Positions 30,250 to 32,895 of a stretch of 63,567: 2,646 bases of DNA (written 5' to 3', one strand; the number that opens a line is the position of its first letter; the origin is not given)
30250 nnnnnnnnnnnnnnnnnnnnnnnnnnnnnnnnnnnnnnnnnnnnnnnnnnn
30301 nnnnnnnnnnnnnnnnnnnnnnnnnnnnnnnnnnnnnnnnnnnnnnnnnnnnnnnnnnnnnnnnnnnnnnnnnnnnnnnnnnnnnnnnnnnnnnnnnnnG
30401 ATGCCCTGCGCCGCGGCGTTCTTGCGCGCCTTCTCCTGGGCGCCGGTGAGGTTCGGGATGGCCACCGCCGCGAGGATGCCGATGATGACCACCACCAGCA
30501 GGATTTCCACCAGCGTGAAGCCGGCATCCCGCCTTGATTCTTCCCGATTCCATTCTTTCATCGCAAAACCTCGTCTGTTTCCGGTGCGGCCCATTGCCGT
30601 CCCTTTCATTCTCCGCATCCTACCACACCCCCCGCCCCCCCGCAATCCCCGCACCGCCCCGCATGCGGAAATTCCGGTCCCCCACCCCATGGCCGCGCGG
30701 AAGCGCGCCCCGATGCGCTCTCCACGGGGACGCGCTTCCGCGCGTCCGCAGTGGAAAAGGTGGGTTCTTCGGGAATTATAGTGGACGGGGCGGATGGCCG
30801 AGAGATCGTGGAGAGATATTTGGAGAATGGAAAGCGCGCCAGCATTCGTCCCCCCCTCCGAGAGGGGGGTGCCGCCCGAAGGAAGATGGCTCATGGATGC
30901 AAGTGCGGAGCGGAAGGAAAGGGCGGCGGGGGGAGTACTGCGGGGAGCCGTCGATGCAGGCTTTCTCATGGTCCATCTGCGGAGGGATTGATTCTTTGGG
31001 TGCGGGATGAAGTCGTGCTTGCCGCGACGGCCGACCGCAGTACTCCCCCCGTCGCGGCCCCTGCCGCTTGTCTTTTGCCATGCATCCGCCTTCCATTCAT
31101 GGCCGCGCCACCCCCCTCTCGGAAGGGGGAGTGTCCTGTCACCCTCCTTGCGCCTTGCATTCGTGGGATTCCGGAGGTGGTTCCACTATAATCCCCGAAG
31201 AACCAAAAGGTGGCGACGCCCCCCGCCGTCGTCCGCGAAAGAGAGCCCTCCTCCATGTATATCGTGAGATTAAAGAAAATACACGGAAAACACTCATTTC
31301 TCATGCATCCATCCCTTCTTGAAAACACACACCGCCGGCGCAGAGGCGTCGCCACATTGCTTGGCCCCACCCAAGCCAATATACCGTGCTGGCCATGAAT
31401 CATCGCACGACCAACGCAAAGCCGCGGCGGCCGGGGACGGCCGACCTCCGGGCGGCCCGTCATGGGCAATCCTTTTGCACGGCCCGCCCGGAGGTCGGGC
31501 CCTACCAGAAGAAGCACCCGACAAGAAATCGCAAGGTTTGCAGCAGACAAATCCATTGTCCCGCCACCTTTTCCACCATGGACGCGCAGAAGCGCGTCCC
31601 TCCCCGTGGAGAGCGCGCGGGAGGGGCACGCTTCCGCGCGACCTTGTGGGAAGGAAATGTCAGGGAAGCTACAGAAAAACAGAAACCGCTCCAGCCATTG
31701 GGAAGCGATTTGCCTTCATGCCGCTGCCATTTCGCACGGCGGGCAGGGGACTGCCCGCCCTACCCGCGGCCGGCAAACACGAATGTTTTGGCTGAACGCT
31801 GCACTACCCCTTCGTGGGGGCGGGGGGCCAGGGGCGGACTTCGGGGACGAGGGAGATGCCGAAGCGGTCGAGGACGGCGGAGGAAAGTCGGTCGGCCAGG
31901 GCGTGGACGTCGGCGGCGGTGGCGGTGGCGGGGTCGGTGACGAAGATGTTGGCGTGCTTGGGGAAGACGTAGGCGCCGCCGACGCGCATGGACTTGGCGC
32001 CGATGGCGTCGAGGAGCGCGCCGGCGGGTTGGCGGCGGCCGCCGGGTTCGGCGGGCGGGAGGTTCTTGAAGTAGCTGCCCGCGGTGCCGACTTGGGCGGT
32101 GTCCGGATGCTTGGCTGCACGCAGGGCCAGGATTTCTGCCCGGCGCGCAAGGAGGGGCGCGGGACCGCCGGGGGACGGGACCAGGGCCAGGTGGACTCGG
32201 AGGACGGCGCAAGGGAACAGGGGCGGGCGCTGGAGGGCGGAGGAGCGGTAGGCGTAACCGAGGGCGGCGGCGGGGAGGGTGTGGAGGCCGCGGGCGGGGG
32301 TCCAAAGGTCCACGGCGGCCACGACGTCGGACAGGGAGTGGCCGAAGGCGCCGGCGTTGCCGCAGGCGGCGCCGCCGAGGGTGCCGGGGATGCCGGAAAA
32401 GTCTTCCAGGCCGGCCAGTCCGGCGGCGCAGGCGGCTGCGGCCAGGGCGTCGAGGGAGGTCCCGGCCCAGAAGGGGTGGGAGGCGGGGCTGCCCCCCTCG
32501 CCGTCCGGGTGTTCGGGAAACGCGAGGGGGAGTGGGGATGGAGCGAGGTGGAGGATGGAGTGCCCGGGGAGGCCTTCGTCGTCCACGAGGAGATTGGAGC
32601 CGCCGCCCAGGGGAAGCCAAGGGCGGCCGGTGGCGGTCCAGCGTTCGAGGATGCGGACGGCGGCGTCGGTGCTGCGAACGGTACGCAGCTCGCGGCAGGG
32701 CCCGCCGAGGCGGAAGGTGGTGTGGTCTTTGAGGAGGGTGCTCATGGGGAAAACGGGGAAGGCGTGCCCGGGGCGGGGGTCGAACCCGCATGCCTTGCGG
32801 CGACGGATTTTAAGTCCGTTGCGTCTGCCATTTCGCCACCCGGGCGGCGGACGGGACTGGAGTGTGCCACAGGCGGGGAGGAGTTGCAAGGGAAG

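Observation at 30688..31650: Nested repeat insertion: foldback element FB1 landed inside another interspersed repeat, with an 8-bp duplication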

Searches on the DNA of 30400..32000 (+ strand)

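Call 30: search_rna_families(source=window, start=30400, end=32000, threshold=evalue, max_evalue=1)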
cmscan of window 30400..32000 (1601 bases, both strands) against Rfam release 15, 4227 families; matches with E-value up to 1: 9.
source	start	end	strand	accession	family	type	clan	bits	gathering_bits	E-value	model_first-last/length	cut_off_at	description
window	30897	31079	+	RF04119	MIR1858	Gene; miRNA;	-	34.1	137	0.0014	1-197/197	no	MIR1858 microRNA precursor family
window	30923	31055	-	RF04159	MIR1437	Gene; miRNA;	-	28.3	168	0.025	1-192/192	no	MIR1437 microRNA precursor family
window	30857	31124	-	RF04119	MIR1858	Gene; miRNA;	-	27.5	137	0.044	1-197/197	no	MIR1858 microRNA precursor family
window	31576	31646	-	RF03863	mir-1258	Gene; miRNA;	-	27.2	74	0.023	1-72/72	no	mir-1258 microRNA precursor family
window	31435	31506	+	RF03293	mir-4672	Gene; miRNA;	-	25.5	98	0.029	1-81/81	no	mir-4672 microRNA precursor family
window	30694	30745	+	RF04248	MIR7486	Gene; miRNA;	-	22.4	67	0.58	1-87/87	no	MIR7486 microRNA precursor family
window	31574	31647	-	RF03579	mir-2058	Gene; miRNA;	-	21.9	90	0.41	1-72/72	no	mir-2058 microRNA precursor family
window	30925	31051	+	RF03620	mir-1233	Gene; miRNA;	-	21.4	87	0.99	1-82/82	no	mir-1233 microRNA precursor family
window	30694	30744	+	RF04062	MIR949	Gene; miRNA;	-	20.5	100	0.86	27-81/106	no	MIR949 microRNA precursor family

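Call 68: search_dna_similar(query=window:30763-31204:+, collection=plasmids, mode=distant, max_evalue=0.01, max_rows=10)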
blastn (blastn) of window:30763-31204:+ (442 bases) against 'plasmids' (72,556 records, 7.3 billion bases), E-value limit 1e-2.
No match.

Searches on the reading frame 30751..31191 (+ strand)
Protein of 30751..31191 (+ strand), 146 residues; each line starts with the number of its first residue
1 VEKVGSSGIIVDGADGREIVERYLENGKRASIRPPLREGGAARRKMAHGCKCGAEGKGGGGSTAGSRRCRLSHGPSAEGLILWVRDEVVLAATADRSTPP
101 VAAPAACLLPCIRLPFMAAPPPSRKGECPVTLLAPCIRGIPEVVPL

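Call 66: search_protein_families(library=pfam, proteins=[window:30751-31191:+], max_evalue=0.01)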
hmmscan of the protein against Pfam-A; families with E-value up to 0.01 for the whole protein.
window:30751-31191:+ (146 aa): 0 families

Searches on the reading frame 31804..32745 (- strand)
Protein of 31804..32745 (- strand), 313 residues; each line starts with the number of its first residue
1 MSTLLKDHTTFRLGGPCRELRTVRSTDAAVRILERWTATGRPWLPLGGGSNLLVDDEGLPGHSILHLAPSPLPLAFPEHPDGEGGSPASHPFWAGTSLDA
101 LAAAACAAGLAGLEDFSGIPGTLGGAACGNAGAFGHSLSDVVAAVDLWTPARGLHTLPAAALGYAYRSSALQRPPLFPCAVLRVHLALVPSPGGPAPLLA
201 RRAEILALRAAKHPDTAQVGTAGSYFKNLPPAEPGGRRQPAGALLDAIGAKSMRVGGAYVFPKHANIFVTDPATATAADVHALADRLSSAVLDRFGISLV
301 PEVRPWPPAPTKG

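Call 21: find_homologous_proteins(query=window:31804-32745:-, max_evalue=1e-30)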
Query window:31804-32745:- (313 aa): 685 proteins with E <= 1e-30 among 8000 candidates; the best 120 are listed.
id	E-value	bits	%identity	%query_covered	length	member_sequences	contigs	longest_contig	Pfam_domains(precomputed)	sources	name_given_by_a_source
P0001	9.0e-193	658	95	100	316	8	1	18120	PF01565.29,PF02873.22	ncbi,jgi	jgi:UDP-N-acetylmuramate dehydrogenase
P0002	8.3e-157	539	81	98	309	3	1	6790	PF01565.29,PF02873.22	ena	-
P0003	3.2e-155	534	82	98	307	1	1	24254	PF01565.29,PF02873.22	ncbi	-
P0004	1.0e-149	516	80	98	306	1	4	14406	PF01565.29,PF02873.22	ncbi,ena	-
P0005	2.1e-145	502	79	98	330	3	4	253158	PF01565.29,PF02873.22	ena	-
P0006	2.2e-145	502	78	98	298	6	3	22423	PF01565.29,PF02873.22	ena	-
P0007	3.1e-143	495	78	98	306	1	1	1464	PF01565.29,PF02873.22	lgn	-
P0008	5.4e-143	494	78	98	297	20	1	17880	PF01565.29,PF02873.22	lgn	-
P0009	9.3e-143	493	78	98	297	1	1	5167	PF01565.29,PF02873.22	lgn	-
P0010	2.2e-142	492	76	98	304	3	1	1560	PF01565.29,PF02873.22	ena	-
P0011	1.4e-141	489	75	98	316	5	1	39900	PF01565.29,PF02873.22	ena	-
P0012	1.1e-79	286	49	100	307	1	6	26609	PF01565.29,PF02873.22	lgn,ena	-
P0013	3.1e-74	268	49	99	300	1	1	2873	PF01565.29,PF02873.22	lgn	-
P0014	9.7e-74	266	50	100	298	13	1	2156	PF01565.29,PF02873.22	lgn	-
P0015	4.8e-72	261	52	98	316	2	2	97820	PF01565.29,PF02873.22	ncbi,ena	-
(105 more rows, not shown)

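Call 22: find_encoding_contigs(protein=P0001, flank=5000, max_places=3)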
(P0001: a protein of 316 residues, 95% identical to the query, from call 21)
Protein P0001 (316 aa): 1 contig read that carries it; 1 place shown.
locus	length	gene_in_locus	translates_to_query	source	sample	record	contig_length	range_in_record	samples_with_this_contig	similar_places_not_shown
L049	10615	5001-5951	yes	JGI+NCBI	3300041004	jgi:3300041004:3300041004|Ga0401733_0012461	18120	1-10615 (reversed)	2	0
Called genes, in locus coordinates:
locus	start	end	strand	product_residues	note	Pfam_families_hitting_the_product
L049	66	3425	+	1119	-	PF13567:DUF4131 (weak), PF03772:Competence, PF00753:Lactamase_B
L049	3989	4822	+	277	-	PF06750:A24_N_bact, PF01478:Peptidase_A24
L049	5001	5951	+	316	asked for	PF01565:FAD_binding_4 (faint), PF02873:MurB_C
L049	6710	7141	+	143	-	PF07963:N_methyl, PF08334:T2SSG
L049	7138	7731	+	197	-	PF07963:N_methyl (weak)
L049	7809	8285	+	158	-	PF01980:TrmO_N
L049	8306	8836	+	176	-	PF13302:Acetyltransf_3, PF13523:Acetyltransf_8, PF00583:Acetyltransf_1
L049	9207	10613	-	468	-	?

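Call 23: find_encoding_contigs(protein=P0003, flank=5000, max_places=3)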
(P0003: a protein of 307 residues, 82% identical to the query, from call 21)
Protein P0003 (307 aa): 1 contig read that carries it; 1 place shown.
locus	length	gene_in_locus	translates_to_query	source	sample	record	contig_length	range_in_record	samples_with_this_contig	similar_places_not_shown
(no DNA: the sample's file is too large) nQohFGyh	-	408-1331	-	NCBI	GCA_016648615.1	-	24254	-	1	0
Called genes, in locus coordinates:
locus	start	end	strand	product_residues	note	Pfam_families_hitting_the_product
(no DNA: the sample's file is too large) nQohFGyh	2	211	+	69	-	?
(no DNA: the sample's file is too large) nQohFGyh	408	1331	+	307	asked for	PF01565:FAD_binding_4 (faint), PF02873:MurB_C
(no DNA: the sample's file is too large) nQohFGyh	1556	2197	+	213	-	-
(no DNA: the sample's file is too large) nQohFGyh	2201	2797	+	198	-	-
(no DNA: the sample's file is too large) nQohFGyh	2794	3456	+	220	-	PF13185:GAF_2, PF13492:GAF_3 (weak), PF01590:GAF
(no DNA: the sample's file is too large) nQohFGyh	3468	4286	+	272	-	PF00082:Peptidase_S8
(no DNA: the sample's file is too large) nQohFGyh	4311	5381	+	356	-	PF01435:Peptidase_M48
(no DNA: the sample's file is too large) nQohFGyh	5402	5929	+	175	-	-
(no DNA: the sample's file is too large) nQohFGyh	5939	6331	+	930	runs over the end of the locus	-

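Call 24: find_encoding_contigs(protein=P0005, flank=5000, max_places=3)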
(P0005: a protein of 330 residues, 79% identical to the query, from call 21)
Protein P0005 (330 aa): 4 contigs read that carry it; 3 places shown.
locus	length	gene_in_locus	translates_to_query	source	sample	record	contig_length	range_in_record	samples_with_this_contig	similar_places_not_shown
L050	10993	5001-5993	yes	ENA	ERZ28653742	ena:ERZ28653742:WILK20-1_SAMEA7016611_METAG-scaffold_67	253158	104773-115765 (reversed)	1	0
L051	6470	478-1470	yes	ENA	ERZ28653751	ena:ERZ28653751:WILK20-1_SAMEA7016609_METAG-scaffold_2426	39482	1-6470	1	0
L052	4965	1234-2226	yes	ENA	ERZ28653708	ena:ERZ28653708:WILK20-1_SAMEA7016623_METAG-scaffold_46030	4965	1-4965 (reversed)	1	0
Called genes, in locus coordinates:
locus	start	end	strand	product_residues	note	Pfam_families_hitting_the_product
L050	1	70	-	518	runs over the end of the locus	PF00884:Sulfatase (weak)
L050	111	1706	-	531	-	-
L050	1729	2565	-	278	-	PF01757:Acyl_transf_3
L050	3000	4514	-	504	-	PF01609:DDE_Tnp_1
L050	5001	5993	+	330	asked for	PF01565:FAD_binding_4, PF02873:MurB_C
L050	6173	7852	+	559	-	PF00485:PRK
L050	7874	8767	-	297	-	-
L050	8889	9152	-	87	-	PF00076:RRM_1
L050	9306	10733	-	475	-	PF01938:TRAM (weak), PF05958:tRNA_U5-meth_tr (weak), PF13847:Methyltransf_31 (weak), PF05958:tRNA_U5-meth_tr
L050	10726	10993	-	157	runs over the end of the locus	PF01668:SmpB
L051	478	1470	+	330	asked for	PF01565:FAD_binding_4, PF02873:MurB_C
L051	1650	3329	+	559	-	PF00485:PRK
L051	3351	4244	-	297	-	-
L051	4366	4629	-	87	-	PF00076:RRM_1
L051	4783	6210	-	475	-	PF01938:TRAM (weak), PF05958:tRNA_U5-meth_tr (weak), PF13847:Methyltransf_31 (weak), PF05958:tRNA_U5-meth_tr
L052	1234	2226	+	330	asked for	PF01565:FAD_binding_4, PF02873:MurB_C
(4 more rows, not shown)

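Call 64: find_encoding_contigs(protein=P0002, flank=4000, max_places=2)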
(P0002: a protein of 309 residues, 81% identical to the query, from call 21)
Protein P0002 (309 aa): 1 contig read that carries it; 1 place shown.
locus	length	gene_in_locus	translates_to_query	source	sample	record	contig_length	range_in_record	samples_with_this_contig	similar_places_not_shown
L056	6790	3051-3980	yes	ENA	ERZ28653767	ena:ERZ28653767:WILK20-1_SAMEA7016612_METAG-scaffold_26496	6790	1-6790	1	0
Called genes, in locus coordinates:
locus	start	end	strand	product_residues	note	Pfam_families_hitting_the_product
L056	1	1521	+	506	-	?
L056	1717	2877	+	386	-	PF25917:BSH_RND (faint), PF25954:Beta-barrel_RND_2, PF25967:RND-MFP_C (weak), PF25975:CzcB_C, PF25989:YknX_C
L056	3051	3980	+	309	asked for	PF01565:FAD_binding_4, PF02873:MurB_C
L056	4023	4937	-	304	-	-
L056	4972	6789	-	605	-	?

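Call 65: find_encoding_contigs(protein=P0004, flank=4000, max_places=2)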
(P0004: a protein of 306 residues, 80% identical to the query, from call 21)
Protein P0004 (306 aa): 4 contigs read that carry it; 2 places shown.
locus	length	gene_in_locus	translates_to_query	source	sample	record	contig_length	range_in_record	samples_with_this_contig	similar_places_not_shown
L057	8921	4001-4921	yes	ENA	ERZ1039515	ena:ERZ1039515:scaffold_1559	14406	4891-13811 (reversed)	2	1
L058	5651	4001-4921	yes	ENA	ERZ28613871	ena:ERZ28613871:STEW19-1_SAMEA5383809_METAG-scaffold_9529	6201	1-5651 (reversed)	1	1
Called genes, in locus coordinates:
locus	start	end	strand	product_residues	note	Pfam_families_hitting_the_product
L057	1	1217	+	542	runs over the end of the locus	PF00342:PGI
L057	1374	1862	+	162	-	-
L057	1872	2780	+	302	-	PF01263:Aldose_epim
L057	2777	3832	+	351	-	PF00070:Pyr_redox (faint), PF00890:FAD_binding_2 (faint), PF03486:HI0933_like, PF13450:NAD_binding_8 (weak), PF13738:Pyr_redox_3 (faint)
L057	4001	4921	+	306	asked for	PF01565:FAD_binding_4, PF02873:MurB_C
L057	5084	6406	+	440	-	-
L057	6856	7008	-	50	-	-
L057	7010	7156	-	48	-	-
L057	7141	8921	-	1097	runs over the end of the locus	PF13395:HNH_4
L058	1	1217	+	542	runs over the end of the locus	PF00342:PGI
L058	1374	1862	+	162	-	-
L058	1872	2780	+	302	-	PF01263:Aldose_epim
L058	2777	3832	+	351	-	PF00070:Pyr_redox (faint), PF00890:FAD_binding_2 (faint), PF03486:HI0933_like, PF13450:NAD_binding_8 (weak), PF13738:Pyr_redox_3 (faint)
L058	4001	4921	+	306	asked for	PF01565:FAD_binding_4, PF02873:MurB_C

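Call 66: search_protein_families(library=pfam, proteins=[window:31804-32745:-], max_evalue=0.01)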
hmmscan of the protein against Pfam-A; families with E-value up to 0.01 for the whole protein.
window:31804-32745:- (313 aa): 2 families
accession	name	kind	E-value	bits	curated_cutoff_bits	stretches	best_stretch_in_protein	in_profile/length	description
PF02873.21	MurB_C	-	1.8e-19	70.2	27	1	203-304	7-97/99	UDP-N-acetylenolpyruvoylglucosamine reductase, C-terminal domain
PF01565.28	FAD_binding_4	-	1.8e-09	37.8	26.4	1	94-153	70-133/139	FAD binding domain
